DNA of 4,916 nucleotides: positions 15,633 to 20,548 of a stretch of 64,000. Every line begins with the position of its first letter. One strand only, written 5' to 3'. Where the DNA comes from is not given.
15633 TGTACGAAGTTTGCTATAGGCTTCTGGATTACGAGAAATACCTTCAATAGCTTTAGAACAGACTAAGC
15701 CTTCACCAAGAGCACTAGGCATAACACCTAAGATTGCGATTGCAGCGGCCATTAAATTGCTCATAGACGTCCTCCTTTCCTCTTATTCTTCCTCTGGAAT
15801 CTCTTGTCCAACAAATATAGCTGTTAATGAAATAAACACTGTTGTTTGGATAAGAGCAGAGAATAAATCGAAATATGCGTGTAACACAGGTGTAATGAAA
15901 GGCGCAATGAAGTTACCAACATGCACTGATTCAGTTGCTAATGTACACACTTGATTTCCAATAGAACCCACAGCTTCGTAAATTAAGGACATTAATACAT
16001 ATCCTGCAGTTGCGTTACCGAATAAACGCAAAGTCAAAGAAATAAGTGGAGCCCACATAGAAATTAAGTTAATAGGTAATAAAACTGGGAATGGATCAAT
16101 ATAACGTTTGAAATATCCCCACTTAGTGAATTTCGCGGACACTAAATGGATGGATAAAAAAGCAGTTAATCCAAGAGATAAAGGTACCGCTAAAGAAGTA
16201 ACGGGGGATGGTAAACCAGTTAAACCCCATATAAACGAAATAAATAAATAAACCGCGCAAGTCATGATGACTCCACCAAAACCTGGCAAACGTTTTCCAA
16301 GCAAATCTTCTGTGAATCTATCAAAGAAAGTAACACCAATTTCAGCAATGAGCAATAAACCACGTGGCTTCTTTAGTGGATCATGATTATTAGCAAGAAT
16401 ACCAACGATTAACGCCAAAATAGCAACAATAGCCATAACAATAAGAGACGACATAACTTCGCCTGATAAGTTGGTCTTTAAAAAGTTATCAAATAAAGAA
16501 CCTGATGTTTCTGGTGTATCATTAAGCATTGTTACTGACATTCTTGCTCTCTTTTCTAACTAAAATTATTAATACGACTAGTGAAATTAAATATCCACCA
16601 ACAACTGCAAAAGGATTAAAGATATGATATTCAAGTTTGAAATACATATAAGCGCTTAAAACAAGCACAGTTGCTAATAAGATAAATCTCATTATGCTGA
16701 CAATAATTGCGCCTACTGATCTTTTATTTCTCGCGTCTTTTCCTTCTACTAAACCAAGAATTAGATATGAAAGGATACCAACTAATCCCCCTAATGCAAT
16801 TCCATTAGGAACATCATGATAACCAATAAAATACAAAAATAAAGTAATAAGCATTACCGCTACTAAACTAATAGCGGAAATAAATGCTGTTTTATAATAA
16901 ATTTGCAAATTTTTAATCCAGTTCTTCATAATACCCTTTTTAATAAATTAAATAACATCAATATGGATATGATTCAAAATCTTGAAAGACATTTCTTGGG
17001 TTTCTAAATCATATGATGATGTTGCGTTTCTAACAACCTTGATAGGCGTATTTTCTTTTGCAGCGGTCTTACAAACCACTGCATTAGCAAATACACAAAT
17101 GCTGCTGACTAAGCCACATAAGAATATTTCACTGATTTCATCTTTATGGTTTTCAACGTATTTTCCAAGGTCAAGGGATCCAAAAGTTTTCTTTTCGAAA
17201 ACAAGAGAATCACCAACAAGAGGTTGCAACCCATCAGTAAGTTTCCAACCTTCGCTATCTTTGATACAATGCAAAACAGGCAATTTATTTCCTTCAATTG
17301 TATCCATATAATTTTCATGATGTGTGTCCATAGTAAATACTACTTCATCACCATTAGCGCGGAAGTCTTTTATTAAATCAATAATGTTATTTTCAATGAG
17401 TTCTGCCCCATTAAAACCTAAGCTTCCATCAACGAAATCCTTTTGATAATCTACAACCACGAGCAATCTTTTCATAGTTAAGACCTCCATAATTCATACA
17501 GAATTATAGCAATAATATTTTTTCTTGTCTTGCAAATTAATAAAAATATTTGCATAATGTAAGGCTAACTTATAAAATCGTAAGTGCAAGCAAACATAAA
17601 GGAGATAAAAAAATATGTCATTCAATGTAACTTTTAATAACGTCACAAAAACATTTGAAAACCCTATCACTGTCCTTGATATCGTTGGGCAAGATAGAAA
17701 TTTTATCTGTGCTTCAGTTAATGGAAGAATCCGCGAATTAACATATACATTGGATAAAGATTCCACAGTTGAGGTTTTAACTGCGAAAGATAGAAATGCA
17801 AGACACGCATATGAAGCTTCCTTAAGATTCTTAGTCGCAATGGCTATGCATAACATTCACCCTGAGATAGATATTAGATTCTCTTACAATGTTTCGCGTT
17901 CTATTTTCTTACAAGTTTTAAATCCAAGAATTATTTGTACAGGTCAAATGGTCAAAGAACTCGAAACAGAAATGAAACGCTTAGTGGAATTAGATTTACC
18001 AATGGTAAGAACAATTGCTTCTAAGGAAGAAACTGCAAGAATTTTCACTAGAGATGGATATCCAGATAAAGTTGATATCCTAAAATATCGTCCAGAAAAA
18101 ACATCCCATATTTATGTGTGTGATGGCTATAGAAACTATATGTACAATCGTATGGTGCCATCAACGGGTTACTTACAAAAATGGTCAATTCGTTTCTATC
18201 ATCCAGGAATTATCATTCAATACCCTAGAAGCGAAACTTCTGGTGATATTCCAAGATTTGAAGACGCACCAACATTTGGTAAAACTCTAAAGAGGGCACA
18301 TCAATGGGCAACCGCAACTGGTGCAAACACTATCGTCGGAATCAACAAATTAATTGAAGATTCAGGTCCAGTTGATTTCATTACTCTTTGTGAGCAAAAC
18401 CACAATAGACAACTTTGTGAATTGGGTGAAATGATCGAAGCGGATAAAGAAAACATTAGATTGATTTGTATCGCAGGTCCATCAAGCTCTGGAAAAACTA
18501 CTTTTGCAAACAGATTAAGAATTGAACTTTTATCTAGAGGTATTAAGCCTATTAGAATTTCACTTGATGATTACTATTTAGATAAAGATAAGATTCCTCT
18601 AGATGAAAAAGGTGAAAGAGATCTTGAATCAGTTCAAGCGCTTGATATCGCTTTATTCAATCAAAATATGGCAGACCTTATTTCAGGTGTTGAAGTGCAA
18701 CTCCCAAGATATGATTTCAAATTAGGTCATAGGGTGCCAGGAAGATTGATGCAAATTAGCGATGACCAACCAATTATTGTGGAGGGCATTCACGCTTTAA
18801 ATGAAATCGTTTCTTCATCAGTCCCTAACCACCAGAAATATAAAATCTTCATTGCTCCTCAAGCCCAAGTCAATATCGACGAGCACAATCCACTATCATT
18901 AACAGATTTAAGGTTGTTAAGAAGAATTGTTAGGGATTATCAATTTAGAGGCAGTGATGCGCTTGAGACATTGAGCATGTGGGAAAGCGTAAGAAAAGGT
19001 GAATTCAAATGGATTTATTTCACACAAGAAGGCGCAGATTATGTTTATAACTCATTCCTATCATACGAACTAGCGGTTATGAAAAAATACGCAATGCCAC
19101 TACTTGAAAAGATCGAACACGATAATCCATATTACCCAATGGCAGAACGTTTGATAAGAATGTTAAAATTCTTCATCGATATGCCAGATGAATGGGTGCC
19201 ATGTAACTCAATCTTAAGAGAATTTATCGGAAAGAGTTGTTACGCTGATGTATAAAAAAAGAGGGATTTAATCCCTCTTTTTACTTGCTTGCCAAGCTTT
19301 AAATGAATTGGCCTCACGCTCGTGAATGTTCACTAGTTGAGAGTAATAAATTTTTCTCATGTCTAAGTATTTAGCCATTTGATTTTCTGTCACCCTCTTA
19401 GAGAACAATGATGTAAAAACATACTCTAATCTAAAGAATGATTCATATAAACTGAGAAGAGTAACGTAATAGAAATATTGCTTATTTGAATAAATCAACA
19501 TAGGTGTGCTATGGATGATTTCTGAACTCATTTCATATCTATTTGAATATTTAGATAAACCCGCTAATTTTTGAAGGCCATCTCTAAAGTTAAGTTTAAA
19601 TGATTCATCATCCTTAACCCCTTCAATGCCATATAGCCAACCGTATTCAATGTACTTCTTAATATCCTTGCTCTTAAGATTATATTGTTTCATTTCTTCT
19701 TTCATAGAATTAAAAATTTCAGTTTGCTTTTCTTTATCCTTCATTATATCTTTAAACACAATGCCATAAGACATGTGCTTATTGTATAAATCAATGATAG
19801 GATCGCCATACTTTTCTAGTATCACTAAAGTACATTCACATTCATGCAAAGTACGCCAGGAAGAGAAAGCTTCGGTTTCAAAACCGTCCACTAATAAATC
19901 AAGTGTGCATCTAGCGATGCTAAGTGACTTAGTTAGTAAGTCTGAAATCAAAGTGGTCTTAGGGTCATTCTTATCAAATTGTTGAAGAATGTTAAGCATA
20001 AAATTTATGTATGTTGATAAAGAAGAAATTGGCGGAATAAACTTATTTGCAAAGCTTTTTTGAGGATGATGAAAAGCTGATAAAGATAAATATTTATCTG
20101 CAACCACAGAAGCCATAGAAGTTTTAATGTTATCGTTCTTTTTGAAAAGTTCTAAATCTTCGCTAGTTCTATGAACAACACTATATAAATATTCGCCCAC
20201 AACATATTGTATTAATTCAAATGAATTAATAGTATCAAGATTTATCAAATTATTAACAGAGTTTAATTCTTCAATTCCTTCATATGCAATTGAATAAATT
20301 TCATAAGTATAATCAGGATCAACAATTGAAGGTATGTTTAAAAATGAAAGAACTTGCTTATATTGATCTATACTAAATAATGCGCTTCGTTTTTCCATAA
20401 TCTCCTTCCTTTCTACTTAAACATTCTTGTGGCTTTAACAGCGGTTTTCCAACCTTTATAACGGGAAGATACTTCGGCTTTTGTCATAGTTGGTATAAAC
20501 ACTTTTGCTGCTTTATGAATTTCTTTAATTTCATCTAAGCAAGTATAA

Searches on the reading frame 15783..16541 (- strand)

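Call 76: search_protein_families(library=pfam, proteins=[window:15783-16541:-], max_evalue=0.00001)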
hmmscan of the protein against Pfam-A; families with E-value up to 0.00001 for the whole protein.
window:15783-16541:- (252 aa): 1 family
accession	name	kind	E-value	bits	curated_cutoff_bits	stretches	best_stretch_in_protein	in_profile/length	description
PF00119.25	ATP-synt_A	-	8e-33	114.6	33.9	1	34-244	2-216/217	ATP synthase A chain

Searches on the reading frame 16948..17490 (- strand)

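Call 76: search_protein_families(library=pfam, proteins=[window:16948-17490:-], max_evalue=0.00001)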
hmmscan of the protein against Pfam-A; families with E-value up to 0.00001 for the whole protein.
window:16948-17490:- (180 aa): 1 family
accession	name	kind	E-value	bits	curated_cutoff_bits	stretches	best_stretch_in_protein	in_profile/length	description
PF00857.26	Isochorismatase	-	4.9e-22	79.3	27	1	9-177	2-168/175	Isochorismatase domain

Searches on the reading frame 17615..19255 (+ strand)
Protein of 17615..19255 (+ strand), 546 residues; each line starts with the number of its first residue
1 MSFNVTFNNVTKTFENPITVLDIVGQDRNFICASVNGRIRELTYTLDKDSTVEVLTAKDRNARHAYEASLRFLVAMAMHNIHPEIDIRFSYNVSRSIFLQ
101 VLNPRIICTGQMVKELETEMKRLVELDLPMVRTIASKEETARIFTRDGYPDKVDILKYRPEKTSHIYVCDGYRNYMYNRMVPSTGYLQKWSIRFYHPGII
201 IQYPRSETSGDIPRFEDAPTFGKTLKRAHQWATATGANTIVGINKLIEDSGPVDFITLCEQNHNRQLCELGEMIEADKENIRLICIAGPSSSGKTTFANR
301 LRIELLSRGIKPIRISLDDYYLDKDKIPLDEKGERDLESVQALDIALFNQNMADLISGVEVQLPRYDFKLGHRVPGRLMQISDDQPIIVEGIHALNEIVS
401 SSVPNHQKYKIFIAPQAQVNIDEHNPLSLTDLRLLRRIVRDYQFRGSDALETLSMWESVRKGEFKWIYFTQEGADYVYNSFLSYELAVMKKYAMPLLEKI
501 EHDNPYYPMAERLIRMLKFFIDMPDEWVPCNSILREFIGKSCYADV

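Call 55: search_protein_families(library=pfam, proteins=[window:17615-19255:+], max_evalue=0.00001)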
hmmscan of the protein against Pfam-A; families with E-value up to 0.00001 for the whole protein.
window:17615-19255:+ (546 aa): 1 family
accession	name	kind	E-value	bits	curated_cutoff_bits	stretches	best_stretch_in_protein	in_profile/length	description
PF00485.24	PRK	-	8.3e-15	55.5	22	1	283-475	1-184/196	Phosphoribulokinase / Uridine kinase family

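Call 78: search_protein_families(library=ncbifam, proteins=[window:17615-19255:+], max_evalue=1e-10)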
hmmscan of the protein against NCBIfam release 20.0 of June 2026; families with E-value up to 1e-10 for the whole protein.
window:17615-19255:+ (546 aa): 2 families
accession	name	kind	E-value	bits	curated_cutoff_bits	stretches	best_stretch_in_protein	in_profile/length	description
NF004018.0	PRK05480.1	equivalog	3.1e-23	82.4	180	1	279-480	4-187/210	uridine kinase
TIGR00235.1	udk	equivalog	1.8e-20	73.5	220.3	1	279-478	4-185/207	uridine kinase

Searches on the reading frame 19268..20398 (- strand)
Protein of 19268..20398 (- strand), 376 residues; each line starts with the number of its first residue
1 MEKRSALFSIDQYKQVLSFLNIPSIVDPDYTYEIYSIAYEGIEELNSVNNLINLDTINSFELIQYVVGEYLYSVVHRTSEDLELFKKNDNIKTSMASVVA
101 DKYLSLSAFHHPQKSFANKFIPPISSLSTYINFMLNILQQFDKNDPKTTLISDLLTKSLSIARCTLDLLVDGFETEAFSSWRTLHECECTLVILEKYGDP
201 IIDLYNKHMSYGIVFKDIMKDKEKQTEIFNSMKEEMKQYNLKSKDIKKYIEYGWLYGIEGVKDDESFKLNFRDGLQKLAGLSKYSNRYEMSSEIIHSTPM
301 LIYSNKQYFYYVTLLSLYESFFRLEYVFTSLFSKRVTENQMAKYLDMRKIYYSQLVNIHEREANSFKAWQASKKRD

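Call 55: search_protein_families(library=pfam, proteins=[window:19268-20398:-], max_evalue=0.00001)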
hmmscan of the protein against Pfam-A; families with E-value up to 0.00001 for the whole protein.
window:19268-20398:- (376 aa): 1 family
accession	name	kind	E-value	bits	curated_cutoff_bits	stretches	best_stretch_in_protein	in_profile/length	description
PF18928.5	DUF5677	-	9.4e-13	49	27.1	1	151-303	4-156/166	Family of unknown function (DUF5677)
